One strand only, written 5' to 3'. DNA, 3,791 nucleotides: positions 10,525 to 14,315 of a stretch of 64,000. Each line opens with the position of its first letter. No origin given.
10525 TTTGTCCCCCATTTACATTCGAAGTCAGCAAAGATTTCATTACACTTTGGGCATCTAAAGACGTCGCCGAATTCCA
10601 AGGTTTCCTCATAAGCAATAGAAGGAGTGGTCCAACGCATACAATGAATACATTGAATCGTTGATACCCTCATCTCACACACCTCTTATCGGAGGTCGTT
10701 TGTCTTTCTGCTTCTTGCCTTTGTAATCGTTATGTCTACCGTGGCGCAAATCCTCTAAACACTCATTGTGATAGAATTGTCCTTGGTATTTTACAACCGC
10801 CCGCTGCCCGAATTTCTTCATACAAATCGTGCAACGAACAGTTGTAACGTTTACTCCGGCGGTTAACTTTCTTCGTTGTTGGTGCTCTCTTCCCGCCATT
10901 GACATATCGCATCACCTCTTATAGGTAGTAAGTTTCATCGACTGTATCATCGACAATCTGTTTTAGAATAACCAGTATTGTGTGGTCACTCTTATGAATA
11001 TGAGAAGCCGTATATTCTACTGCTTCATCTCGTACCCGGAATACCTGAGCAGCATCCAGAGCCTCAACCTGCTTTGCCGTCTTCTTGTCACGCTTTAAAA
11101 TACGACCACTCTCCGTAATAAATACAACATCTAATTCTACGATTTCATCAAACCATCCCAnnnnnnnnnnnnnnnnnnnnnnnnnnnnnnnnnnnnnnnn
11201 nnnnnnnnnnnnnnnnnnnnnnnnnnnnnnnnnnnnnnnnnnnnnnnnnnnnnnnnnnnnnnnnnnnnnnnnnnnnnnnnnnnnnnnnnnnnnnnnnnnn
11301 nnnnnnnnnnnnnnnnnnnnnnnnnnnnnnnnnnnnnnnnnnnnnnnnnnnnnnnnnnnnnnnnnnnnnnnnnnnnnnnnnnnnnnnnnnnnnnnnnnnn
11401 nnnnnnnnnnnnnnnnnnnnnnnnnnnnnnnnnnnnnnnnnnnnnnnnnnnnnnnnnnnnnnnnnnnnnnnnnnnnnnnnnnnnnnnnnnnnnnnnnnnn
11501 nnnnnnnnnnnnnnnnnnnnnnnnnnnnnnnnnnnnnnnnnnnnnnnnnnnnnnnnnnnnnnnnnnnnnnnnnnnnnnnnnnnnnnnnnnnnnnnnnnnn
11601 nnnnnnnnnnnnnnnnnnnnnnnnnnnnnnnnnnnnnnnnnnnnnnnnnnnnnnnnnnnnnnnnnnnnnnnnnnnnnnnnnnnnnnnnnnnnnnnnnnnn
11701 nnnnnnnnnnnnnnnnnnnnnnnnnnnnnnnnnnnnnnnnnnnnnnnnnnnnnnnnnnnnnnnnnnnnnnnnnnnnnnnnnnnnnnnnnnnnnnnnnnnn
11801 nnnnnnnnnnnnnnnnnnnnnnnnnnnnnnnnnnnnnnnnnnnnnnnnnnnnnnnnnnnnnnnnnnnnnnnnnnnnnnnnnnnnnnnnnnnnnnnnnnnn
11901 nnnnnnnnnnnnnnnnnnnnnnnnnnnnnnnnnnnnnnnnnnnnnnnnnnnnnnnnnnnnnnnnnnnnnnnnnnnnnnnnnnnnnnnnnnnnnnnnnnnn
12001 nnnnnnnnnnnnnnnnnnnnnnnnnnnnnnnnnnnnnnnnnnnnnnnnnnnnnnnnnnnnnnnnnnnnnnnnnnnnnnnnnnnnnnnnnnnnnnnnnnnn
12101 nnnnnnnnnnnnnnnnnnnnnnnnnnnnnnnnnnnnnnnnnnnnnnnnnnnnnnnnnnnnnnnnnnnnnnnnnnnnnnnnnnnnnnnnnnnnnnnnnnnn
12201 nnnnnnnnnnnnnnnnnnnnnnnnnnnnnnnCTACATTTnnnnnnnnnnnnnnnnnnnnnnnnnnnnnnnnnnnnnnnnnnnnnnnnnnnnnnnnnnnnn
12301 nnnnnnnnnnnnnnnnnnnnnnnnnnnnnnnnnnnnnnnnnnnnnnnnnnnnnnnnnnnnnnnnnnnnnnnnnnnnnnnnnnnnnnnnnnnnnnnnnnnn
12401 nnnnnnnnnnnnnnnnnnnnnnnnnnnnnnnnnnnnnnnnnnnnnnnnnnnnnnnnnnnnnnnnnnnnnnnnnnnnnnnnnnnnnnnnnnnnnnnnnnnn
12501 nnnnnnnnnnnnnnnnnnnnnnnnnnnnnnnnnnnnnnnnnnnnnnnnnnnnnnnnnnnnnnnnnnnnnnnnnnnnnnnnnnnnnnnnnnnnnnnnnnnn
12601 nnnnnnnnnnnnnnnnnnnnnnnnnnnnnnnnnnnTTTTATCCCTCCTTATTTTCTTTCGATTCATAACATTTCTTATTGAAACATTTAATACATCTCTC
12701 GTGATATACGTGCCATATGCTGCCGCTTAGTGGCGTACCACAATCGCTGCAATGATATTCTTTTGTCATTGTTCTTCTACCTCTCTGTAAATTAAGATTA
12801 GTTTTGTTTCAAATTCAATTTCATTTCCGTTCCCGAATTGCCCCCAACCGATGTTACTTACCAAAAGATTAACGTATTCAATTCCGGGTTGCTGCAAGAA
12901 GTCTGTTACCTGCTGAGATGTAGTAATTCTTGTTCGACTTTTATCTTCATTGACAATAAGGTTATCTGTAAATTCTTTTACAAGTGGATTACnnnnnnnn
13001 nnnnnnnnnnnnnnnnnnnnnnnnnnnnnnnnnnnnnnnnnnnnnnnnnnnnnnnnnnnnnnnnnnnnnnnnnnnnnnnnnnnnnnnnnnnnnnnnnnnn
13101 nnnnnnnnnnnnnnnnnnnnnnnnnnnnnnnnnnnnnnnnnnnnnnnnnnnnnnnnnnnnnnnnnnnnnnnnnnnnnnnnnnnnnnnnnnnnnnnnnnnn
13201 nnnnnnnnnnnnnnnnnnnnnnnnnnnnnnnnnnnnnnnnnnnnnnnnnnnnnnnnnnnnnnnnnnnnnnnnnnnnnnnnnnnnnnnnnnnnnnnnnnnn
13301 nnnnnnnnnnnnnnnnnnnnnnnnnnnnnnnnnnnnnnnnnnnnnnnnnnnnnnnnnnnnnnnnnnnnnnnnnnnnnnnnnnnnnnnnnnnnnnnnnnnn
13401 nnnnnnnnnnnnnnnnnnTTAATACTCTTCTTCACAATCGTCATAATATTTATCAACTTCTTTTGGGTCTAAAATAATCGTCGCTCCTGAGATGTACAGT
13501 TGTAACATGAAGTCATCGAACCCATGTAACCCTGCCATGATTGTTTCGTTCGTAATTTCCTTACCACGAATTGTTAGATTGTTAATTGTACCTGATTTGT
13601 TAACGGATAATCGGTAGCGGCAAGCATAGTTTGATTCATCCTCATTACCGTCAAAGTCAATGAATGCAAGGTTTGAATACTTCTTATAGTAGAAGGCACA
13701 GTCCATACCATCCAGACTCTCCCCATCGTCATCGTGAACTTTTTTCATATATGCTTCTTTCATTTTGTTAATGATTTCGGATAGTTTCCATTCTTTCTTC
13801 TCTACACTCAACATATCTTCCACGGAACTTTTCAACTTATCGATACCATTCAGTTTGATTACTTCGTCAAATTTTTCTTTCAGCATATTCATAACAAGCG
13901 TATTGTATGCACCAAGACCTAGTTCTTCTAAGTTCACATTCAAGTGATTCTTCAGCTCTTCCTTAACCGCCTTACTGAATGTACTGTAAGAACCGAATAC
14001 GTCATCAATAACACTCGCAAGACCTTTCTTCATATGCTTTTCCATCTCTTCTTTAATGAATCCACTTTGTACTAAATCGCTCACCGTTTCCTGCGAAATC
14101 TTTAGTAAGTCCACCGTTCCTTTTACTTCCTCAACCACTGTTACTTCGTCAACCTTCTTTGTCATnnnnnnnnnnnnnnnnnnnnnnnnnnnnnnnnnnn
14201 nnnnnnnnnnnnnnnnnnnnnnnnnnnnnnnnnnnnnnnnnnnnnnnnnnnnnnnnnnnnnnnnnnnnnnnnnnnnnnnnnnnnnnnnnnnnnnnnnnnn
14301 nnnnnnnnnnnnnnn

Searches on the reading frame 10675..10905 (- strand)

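Call 45: search_protein_families(library=pfam, proteins=[window:10675-10905:-], max_evalue=0.01)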
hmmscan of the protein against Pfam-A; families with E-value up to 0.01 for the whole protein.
window:10675-10905:- (76 aa): 1 family
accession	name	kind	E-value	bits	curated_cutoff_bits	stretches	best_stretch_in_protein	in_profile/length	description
PF13639.12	zf-RING_2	-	0.0019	18.9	27.3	1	24-55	2-36/44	Ring finger domain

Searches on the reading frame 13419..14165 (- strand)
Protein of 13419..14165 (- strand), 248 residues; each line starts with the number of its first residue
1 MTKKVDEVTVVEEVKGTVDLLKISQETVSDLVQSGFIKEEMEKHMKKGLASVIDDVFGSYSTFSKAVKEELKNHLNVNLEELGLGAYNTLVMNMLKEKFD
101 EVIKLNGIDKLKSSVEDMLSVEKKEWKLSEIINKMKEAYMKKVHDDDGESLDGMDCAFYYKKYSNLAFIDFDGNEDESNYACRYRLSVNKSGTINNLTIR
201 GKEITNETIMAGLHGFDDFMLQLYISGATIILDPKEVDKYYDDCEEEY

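Call 34: search_protein_families(library=pfam, proteins=[window:13419-14165:-], max_evalue=0.01)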
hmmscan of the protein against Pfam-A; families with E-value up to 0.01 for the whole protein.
window:13419-14165:- (248 aa): 0 families

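Call 64: search_protein_families(library=phrogs, proteins=[window:13419-14165:-], max_evalue=0.001)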
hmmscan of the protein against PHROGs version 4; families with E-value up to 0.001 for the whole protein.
window:13419-14165:- (248 aa): 1 family
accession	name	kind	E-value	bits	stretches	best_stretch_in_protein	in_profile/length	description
phrog_2600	-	unknown function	2.9e-47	162.5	1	19-241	5-229/236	-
